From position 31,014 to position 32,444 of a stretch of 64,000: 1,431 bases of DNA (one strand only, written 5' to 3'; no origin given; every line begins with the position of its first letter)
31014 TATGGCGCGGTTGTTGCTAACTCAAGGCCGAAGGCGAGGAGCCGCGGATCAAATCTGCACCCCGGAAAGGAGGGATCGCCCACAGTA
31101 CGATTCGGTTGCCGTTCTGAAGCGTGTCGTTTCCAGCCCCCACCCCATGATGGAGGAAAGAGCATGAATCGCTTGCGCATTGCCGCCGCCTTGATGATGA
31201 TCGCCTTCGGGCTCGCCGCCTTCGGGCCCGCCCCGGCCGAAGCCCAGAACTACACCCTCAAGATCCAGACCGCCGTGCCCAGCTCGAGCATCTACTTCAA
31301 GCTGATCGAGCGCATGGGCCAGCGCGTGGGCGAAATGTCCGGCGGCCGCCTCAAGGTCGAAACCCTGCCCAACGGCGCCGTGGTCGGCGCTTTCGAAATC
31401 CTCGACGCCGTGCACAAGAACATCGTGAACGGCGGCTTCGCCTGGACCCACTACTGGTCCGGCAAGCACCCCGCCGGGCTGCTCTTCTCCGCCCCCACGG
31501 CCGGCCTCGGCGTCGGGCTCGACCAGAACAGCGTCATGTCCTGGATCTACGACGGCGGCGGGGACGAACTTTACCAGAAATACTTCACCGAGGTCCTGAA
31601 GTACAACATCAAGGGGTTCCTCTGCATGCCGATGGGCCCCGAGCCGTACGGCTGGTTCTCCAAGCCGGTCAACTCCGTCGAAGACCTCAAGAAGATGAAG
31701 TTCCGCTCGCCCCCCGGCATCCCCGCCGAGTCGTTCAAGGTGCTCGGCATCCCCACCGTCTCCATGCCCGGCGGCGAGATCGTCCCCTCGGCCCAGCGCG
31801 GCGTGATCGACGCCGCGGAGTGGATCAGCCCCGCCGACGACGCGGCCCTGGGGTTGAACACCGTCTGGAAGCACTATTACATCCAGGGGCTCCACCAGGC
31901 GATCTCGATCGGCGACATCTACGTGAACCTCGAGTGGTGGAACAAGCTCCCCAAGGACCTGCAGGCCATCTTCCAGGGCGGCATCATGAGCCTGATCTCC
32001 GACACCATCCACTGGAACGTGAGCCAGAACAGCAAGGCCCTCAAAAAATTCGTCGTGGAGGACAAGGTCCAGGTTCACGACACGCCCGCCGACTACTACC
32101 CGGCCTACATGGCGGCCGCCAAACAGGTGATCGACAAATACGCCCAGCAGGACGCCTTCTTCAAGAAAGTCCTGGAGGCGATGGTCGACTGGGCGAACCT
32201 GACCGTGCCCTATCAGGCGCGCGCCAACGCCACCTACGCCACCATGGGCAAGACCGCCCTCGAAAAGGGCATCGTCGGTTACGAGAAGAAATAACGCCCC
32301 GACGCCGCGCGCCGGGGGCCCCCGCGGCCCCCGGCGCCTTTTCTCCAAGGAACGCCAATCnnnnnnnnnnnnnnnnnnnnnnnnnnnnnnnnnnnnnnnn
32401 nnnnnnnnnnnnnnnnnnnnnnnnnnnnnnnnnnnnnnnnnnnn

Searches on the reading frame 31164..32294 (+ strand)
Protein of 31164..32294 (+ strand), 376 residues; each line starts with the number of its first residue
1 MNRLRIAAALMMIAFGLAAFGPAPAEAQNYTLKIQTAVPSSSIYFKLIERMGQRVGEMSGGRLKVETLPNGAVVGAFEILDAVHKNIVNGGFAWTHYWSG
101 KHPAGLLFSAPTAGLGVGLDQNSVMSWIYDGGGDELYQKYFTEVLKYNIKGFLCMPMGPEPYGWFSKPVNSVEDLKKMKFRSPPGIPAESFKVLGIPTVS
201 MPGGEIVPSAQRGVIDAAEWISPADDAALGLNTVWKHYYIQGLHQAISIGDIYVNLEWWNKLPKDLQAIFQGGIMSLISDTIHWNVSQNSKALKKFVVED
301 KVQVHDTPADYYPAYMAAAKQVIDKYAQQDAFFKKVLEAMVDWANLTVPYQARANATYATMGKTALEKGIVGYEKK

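Call 7: search_protein_families(library=pfam, proteins=[window:31164-32294:+])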
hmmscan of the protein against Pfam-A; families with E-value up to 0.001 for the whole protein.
window:31164-32294:+ (376 aa): 1 family
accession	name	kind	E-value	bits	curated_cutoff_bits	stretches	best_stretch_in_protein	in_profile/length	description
PF03480.18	DctP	-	1.7e-36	126.5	23.4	1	37-328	4-285/286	Bacterial extracellular solute-binding protein, family 7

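Call 10: search_protein_families(library=ncbifam, proteins=[window:31164-32294:+])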
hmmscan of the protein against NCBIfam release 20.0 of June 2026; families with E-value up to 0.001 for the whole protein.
window:31164-32294:+ (376 aa): 2 families
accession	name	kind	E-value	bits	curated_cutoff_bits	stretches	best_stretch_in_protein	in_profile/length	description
NF037995.1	TRAP_S1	subfamily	1.1e-16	61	50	1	166-296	124-253/271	TRAP transporter substrate-binding protein DctP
TIGR00787.1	dctP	subfamily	1.3e-08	34.6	175.05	1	41-272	8-229/257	DctP family TRAP transporter solute-binding subunit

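Call 39: search_solved_structures(query=window:31164-32294:+, max_evalue=0.00001)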
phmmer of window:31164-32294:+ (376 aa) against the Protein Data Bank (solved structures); distinct sequences matched with E-value up to 0.00001: 28.
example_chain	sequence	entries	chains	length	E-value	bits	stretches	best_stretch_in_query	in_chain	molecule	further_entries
2zzv_A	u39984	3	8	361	4.2e-42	147.8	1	16-275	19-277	ABC transporter, solute-binding protein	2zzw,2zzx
7ug8_A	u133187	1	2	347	5.3e-39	137.6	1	50-339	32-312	Ketoacid-binding protein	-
4pet_A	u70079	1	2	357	6.1e-36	127.5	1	35-345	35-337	Extracellular solute-binding protein, family 7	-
4yzz_A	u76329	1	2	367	4.2e-35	124.8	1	6-337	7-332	TRAP TRANSPORTER SOLUTE BINDING PROTEIN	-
4yic_A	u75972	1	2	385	4.8e-35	124.5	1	6-337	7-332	TRAP TRANSPORTER SOLUTE BINDING PROTEIN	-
7e9y_A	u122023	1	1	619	3e-33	118.6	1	21-219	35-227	Lactate-binding periplasmic protein TTHA0766,Lactate-binding periplasmic protein TTHA0766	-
8zmz_A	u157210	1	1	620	3.4e-32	115.2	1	21-229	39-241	Lactate-binding periplasmic protein TTHA0766,Red fluorescent protein drFP583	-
4pe3_A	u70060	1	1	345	1.9e-30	109.4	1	24-343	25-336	TRAP dicarboxylate transporter-DctP subunit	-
5cm6_A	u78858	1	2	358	2.7e-30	108.9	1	25-343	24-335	TRAP dicarboxylate transporter-DctP subunit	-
2hzk_A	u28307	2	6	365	9.5e-27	97.3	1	18-341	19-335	TRAP-T family sorbitol/mannitol transporter, periplasmic binding protein, SmoM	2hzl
4nhb_A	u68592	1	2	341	9.5e-11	44.6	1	15-320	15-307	TRAP dicarboxylate transporter-DctP subunit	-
4x8r_A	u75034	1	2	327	2.8e-10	43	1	46-329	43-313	TRAP dicarboxylate transporter, DctP subunit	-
4uab_A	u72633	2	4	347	4.5e-10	42.4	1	166-340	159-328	Twin-arginine translocation pathway signal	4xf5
4n6d_A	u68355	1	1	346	6.7e-10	41.8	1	10-270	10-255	TRAP dicarboxylate transporter-DctP subunit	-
4pgn_A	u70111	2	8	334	7.3e-10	41.7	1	29-331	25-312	Extracellular solute-binding protein, family 7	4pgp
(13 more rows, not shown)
